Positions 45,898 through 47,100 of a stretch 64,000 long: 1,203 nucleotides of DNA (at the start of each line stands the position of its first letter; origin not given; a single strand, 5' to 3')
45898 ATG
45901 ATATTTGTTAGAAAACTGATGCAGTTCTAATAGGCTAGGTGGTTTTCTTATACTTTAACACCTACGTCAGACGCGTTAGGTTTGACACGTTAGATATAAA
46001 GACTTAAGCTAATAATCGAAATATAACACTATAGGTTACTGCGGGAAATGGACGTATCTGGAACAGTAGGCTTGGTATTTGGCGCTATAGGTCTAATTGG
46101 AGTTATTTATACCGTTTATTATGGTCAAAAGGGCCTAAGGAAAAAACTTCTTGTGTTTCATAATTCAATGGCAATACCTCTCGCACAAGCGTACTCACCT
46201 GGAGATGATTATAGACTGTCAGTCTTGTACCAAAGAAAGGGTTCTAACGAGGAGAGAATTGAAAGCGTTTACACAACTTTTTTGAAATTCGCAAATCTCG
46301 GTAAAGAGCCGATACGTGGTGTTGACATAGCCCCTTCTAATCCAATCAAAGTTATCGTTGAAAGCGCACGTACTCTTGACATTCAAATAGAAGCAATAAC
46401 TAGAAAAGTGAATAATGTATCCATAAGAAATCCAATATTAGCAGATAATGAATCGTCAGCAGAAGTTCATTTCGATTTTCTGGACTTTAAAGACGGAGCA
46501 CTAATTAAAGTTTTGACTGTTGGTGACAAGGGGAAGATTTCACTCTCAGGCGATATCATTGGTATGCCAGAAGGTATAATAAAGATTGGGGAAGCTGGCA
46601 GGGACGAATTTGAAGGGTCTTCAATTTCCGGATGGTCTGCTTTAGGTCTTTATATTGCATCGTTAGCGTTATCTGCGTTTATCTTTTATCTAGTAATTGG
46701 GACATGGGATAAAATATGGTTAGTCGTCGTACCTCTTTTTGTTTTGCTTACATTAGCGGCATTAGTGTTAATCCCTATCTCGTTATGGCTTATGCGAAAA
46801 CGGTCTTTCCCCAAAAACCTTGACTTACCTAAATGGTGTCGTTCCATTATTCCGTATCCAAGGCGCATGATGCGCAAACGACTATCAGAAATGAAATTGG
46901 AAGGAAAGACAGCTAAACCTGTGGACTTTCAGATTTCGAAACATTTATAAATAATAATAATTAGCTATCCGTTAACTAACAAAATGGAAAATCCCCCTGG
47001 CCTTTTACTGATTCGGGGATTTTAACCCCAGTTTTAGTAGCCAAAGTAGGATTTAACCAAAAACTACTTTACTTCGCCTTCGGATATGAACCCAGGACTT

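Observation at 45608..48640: AT-rich islet splitting pheA from tyrA, bounded by reiterated copies of the pheA 3' end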

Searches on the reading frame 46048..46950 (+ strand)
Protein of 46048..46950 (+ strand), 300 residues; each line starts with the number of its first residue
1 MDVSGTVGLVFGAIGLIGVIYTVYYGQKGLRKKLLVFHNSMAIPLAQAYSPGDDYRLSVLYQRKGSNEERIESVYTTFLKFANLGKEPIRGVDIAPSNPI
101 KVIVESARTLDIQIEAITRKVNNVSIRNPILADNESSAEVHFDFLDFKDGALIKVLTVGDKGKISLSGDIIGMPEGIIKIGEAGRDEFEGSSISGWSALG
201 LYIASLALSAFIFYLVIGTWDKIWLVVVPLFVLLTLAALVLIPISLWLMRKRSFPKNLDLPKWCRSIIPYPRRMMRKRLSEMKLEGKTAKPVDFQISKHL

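Call 10: search_protein_families(library=pfam, proteins=[window:46048-46950:+], max_evalue=0.1)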
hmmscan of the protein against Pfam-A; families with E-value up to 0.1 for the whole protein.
window:46048-46950:+ (300 aa): 0 families

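Call 31: find_homologous_proteins(query=window:46048-46950:+, max_evalue=0.001)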
Query window:46048-46950:+ (300 aa): 75 proteins with E <= 0.001 among 4473 candidates.
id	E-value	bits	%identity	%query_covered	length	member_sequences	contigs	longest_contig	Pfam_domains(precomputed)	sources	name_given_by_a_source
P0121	1.7e-193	659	100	100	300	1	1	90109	-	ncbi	ncbi:MAG: hypothetical protein ABIH70_06505 [Chloroflexota bacterium]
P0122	1.3e-119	417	66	96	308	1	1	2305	-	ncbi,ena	-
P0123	8.8e-119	414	67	90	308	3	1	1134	-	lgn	-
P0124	4.3e-117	408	66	90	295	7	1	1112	-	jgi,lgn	jgi:hypothetical protein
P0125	4.2e-114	399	63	97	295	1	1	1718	-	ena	-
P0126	7.3e-114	398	63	97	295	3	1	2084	-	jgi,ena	-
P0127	7.4e-114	398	65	91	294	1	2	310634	-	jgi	jgi:hypothetical protein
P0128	2.6e-113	396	61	95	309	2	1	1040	-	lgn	-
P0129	5.8e-113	395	61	96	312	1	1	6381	-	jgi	jgi:hypothetical protein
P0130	6.2e-113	395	63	90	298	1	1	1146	-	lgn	-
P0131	1.1e-112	394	63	97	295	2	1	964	-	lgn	-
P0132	1.2e-112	394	63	97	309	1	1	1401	-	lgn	-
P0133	7.8e-112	391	59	97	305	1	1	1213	-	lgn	-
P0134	5.2e-111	388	63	97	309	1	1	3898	-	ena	-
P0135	8.4e-110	384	60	99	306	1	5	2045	-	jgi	jgi:hypothetical protein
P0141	1.2e-100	354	57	95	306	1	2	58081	-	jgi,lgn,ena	-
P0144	3.5e-99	350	57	94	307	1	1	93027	-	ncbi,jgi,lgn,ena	ncbi:MAG: hypothetical protein WC566_06385 [Dehalococcoidia bacterium]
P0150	9.6e-96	338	55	96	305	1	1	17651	-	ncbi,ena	-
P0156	5.5e-93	329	56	81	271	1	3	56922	-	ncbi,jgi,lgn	-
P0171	1.1e-82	295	53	90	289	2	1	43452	-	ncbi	-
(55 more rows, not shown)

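Call 32: find_encoding_contigs(protein=P0127, flank=7000, max_places=2)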
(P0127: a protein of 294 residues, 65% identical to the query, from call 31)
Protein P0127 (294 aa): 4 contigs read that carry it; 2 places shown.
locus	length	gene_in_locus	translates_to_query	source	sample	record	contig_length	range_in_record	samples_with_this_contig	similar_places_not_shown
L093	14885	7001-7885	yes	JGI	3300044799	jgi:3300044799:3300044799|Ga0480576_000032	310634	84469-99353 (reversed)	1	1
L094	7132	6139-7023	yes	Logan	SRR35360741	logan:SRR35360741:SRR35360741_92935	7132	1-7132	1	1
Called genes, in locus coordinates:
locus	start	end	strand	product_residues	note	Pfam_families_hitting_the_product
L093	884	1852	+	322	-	PF12838:Fer4_7 (faint), PF25160:LdpA_Fe-S-bd (faint), PF12837:Fer4_6 (weak), PF13237:Fer4_10, PF00037:Fer4 (weak), PF13187:Fer4_9 (weak), PF14697:Fer4_21 (weak), PF27217:AF_0155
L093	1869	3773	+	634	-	PF03063:Prismane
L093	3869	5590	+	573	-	PF07973:tRNA_SAD, PF00587:tRNA-synt_2b, PF03129:HGTP_anticodon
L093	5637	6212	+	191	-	PF05198:IF3_N, PF00707:IF3_C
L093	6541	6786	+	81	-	PF00453:Ribosomal_L20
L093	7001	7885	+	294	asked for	-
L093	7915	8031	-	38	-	-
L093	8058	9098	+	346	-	PF02912:Phe_tRNA-synt_N, PF01409:tRNA-synt_2d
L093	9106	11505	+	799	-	PF01588:tRNA_bind, PF03483:B3_4, PF03484:B5, PF17759:tRNA_synthFbeta, PF03147:FDX-ACB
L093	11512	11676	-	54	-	-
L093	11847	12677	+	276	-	PF01135:PCMT, PF01209:Ubie_methyltran, PF06325:PrmA, PF13489:Methyltransf_23, PF13847:Methyltransf_31, PF08241:Methyltransf_11, PF08242:Methyltransf_12, PF13649:Methyltransf_25, +5 more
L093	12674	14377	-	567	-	PF00587:tRNA-synt_2b, PF04073:tRNA_edit, PF03129:HGTP_anticodon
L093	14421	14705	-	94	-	PF14333:DUF4389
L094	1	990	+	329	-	?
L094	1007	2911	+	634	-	PF03063:Prismane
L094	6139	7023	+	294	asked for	-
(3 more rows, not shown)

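Call 33: find_encoding_contigs(protein=P0144, flank=7000, max_places=2)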
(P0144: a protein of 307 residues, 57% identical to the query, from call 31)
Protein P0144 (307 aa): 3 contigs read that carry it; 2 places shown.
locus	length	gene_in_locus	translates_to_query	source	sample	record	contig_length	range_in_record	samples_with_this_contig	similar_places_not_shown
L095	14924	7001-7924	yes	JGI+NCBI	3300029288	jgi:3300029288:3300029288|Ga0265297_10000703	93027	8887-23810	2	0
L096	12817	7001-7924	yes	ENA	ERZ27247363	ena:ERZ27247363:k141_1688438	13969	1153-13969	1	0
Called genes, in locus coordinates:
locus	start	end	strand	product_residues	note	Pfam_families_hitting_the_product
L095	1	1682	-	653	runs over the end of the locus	PF00890:FAD_binding_2 (weak), PF01266:DAO (weak), PF07992:Pyr_redox_2 (weak), PF12831:FAD_oxidored, PF13450:NAD_binding_8 (weak), PF12838:Fer4_7, PF13237:Fer4_10, PF14697:Fer4_21, +6 more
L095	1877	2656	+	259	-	PF01975:SurE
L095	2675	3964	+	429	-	PF00108:Thiolase_N, PF02803:Thiolase_C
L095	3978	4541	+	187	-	PF00300:His_Phos_1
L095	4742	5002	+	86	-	PF22180:RH3_dom (weak)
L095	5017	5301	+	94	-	PF05016:ParE_toxin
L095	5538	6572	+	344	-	PF01118:Semialdhyde_dh, PF22698:Semialdhyde_dhC_1, PF02774:Semialdhyde_dhC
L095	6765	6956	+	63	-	-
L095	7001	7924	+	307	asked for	-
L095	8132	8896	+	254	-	-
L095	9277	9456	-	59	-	-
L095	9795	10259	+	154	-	-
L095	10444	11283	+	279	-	-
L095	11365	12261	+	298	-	PF01040:UbiA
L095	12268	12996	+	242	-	PF01209:Ubie_methyltran, PF05175:MTS, PF13489:Methyltransf_23, PF13847:Methyltransf_31, PF08241:Methyltransf_11, PF08242:Methyltransf_12, PF13649:Methyltransf_25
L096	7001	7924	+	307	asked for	-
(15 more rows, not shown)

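Call 34: find_encoding_contigs(protein=P0150, flank=7000, max_places=2)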
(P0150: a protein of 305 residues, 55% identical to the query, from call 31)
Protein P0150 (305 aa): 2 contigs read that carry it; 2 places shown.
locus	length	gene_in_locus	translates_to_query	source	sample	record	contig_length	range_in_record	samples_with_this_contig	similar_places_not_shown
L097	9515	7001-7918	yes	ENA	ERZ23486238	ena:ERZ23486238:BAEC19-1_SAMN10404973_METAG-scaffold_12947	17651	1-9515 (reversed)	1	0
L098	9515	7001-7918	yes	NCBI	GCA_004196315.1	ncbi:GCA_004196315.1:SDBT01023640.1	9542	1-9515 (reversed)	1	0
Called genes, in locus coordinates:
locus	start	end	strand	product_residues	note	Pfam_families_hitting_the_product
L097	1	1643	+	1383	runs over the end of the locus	PF04997:RNA_pol_Rpb1_1, PF00623:RNA_pol_Rpb1_2, PF04983:RNA_pol_Rpb1_3, PF05000:RNA_pol_Rpb1_4, PF04998:RNA_pol_Rpb1_5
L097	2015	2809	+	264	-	PF00004:AAA, PF05496:RuvB_N, PF17864:AAA_lid_4, PF05491:WHD_RuvB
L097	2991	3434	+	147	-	-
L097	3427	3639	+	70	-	PF12844:HTH_19 (weak), PF13560:HTH_31 (weak), PF01381:HTH_3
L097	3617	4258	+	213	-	PF02677:QueH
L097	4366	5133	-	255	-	PF04402:SIMPL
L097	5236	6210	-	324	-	PF18915:DUF5667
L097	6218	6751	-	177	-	PF04542:Sigma70_r2, PF08281:Sigma70_r4_2 (weak), PF04545:Sigma70_r4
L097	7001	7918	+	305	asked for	-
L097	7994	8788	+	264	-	PF13527:Acetyltransf_9 (faint), PF00583:Acetyltransf_1, PF13673:Acetyltransf_10, PF13508:Acetyltransf_7, PF08445:FR47 (weak)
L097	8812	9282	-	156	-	-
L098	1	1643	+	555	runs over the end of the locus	?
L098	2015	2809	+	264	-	PF00004:AAA, PF05496:RuvB_N, PF17864:AAA_lid_4, PF05491:WHD_RuvB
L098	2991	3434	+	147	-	-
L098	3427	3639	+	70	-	PF12844:HTH_19 (weak), PF13560:HTH_31 (weak), PF01381:HTH_3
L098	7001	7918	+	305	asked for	-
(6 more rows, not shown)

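Call 47: search_protein_families(library=ncbifam, proteins=[window:46048-46950:+], max_evalue=0.1)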
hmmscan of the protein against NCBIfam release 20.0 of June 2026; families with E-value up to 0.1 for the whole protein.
window:46048-46950:+ (300 aa): 0 families

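Call 78: search_protein_families(library=padloc, proteins=[window:46048-46950:+], max_evalue=0.01)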
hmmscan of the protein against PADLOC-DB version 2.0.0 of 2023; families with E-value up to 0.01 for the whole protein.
window:46048-46950:+ (300 aa): 0 families

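Call 79: search_protein_families(library=phrogs, proteins=[window:46048-46950:+], max_evalue=0.01)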
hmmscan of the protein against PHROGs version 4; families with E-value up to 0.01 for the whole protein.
window:46048-46950:+ (300 aa): 0 families

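Call 81: find_encoding_contigs(protein=P0141, flank=5000, max_places=1)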
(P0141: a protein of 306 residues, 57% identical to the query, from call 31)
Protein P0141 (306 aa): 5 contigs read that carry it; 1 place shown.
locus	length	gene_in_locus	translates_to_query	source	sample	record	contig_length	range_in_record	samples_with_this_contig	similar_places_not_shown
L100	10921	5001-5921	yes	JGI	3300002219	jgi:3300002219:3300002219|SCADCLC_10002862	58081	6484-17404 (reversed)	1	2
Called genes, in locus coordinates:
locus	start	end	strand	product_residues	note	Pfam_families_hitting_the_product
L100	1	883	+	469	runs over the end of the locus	PF17957:Big_7 (faint), PF21471:Reelin_subrepeat-B (faint)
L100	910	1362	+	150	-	-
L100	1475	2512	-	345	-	-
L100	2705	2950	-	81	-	PF01381:HTH_3 (weak)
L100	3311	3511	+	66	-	PF13518:HTH_28 (weak), PF12728:HTH_17, PF00376:MerR (weak)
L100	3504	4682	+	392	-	-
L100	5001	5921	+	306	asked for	-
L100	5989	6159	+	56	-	-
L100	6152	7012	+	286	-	-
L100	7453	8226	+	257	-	-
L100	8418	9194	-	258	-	PF00589:Phage_integrase, PF22823:MrpR_C_cat (weak)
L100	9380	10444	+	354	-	PF01063:Aminotran_4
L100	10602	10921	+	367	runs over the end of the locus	PF00989:PAS, PF08448:PAS_4, PF13188:PAS_8 (weak), PF13426:PAS_9, PF13487:HD_5, PF01966:HD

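Call 82: find_encoding_contigs(protein=P0156, flank=5000, max_places=1)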
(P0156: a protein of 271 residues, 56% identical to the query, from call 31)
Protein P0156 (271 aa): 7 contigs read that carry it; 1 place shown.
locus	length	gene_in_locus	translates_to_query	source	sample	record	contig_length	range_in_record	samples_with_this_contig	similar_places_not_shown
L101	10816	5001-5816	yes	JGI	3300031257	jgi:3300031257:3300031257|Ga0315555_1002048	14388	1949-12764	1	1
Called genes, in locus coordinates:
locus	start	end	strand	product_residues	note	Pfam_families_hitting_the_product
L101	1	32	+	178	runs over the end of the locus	PF02482:Ribosomal_S30AE, PF16321:Ribosom_S30AE_C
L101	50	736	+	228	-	PF01613:Flavin_Reduct, PF00301:Rubredoxin, PF21349:RUBY_RBDX (faint)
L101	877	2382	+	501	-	PF01266:DAO (faint), PF01593:Amino_oxidase, PF13450:NAD_binding_8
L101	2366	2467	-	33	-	-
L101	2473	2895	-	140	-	PF12724:Flavodoxin_5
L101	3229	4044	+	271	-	PF12869:tRNA_anti-like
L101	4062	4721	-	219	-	PF02080:TrkA_C (weak)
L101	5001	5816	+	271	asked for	-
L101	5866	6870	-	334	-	PF13243:SQHop_cyclase_C (faint)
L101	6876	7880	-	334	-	PF01408:GFO_IDH_MocA, PF08635:ox_reductase_C (faint), PF22725:GFO_IDH_MocA_C3, PF02894:GFO_IDH_MocA_C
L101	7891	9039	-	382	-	PF01041:DegT_DnrJ_EryC1, PF01212:Beta_elim_lyase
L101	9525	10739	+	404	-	PF02515:CoA_transf_3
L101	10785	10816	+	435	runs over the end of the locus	PF02515:CoA_transf_3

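Call 83: find_encoding_contigs(protein=P0171, flank=5000, max_places=1)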
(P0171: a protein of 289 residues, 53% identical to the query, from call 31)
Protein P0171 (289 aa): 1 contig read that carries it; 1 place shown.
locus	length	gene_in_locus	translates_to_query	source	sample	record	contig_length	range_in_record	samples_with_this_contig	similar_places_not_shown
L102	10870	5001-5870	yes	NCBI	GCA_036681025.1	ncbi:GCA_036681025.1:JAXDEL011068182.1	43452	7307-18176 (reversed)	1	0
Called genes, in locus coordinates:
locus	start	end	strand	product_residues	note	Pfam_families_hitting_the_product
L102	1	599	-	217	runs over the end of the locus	PF12710:HAD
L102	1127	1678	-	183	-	-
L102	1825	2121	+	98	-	-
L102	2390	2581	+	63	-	-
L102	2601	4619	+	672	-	PF14072:DndB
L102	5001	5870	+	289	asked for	-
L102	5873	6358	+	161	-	PF00589:Phage_integrase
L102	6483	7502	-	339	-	PF13289:SIR2_2 (weak)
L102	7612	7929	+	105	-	PF00196:GerE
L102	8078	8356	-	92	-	-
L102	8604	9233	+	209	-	PF01509:TruB_N, PF16198:TruB_C_2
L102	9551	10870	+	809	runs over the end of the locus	PF02737:3HCDH_N, PF00725:3HCDH, PF00378:ECH_1, PF16113:ECH_2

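Call 97: find_related_loci(query=A2, collection=viral_contigs, flank=8000)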
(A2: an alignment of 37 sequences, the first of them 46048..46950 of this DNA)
Query A2 (300 aa) in viral_contigs; peptide patterns used: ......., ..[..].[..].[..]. (x = any residue, [..] = any of these).
28 stretches matched a pattern, but none encodes a relative of the query by tblastn (E <= 1e-3).
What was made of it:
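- Tried and rejected: The membrane-protein profile against IMG/VR gave nothing (call 97).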

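Call 100: predict_structure(alignment_id=A2)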
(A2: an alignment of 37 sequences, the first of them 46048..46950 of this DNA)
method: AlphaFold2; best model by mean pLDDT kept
length: 300 residues; sequences in the alignment: 37
mean_pLDDT: 80.9   pTM: 0.71
mean pLDDT of the five models: 80.9, 79.6, 77.4, 76.9, 75.8
residues with pLDDT >= 90: 129; 70-90: 106; 50-70: 45; < 50: 20
segments of 3 or more residues with pLDDT < 50: 188-193, 285-289, 293-295, 298-300
pLDDT, mean of each block of 10 residues (from residue 1): 74 79 80 94 86 77 90 95 96 97 97 95 95 97 97 96 96 93 59 59 75 79 74 73 58 88 69 60 52 47
secondary structure, 60 per line:
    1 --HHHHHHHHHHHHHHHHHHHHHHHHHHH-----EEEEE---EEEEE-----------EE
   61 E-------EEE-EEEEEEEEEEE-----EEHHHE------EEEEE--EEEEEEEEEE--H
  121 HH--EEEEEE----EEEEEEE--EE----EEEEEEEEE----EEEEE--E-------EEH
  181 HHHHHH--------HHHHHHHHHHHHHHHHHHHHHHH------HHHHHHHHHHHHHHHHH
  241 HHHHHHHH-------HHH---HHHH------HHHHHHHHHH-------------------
elements in order: H3-29 E35-39 E43-47 E59-61 E69-71 E73-83 E101-105 E108-117 E125-130 E135-141 E150-158 E163-167 H180-186 H195-217 H224-248 H262-265 H272-281

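Call 103: fold_search(model_id=the predicted structure, library=pdb)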
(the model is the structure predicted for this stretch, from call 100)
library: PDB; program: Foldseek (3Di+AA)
matches with E <= 10: 906; with E <= 0.001: 0
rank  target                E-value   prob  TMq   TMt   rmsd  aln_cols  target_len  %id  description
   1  6qfs_B                2.8e-03  0.98  0.20  0.44   7.6       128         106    8  Chargeless variant of the Cellulose-binding domain from Cellulomonas fimi (released 2019-12-18)
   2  2wob_E                3.9e-03  0.96  0.20  0.34   9.3       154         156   10  3b' carbohydrate-binding module from the Cel9V glycoside hydrolase from Clostridium thermocellum. Orthorhombic structu (released 2009-12-29)
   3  7wwn                  4.6e-03  1.00  0.29  0.50   9.4       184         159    6  Structure of hypothetical protein TTHA1873 from Thermus thermophilus with Potassium mercuric iodide (released 2022-04-06)
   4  8b5l_v                5.1e-03  0.75  0.17  0.29  18.2       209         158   11  Cryo-EM structure of ribosome-Sec61-TRAP (TRanslocon Associated Protein) translocon complex (released 2023-03-01)
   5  9n9j_6                6.0e-03  0.35  0.13  0.21  17.9       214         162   11  Structure of a GRP94 folding intermediate engaged with a CCDC134- and FKBP11-bound secretory translocon (released 2025-11-19)
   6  2wob_C                7.2e-03  0.93  0.21  0.36   9.8       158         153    8  3b' carbohydrate-binding module from the Cel9V glycoside hydrolase from Clostridium thermocellum. Orthorhombic structu (released 2009-12-29)
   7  4g1m_A                8.0e-03  0.99  0.28  0.11   7.4       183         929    9  Re-refinement of alpha V beta 3 structure (released 2012-12-12)
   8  9ub7_E                8.0e-03  0.77  0.22  0.13  18.7       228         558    8  Structure of glycosylphosphatidylinositol transamidase,state 1 (released 2026-04-08)
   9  2xdh                  8.5e-03  0.98  0.21  0.39   5.2       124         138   12  Non-cellulosomal cohesin from the hyperthermophilic archaeon Archaeoglobus fulgidus (released 2010-05-26)
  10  6sl4_A                9.0e-03  0.95  0.21  0.37   9.0       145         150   11  The unique CBM-Cthe_0271 of Ruminiclostridium thermocellum (released 2020-03-18)
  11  9ifr                  9.5e-03  0.89  0.20  0.40   7.2       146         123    9  CLIPPER domain from the Gram-negative fibrillar adhesin "B9T28_05395 (released 2025-11-26)
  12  1g43                  1.3e-02  0.91  0.21  0.33   6.8       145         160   11  CRYSTAL STRUCTURE OF A FAMILY IIIA CBD FROM CLOSTRIDIUM CELLULOLYTICUM (released 2000-12-01)
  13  2wnx                  1.3e-02  0.92  0.21  0.35   8.1       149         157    9  3b' carbohydrate-binding module from the Cel9V glycoside hydrolase from Clostridium thermocellum (released 2009-12-29)
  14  8xfo_A                1.4e-02  0.75  0.20  0.10   7.5       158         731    9  Cryo-EM structure of integrin ITGAV, ITGB3 and CYCLO (RGDFK) complex, conformation 2 (released 2024-12-18)
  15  2wob_A                1.5e-02  0.95  0.22  0.37   6.8       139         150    9  3b' carbohydrate-binding module from the Cel9V glycoside hydrolase from Clostridium thermocellum. Orthorhombic structu (released 2009-12-29)
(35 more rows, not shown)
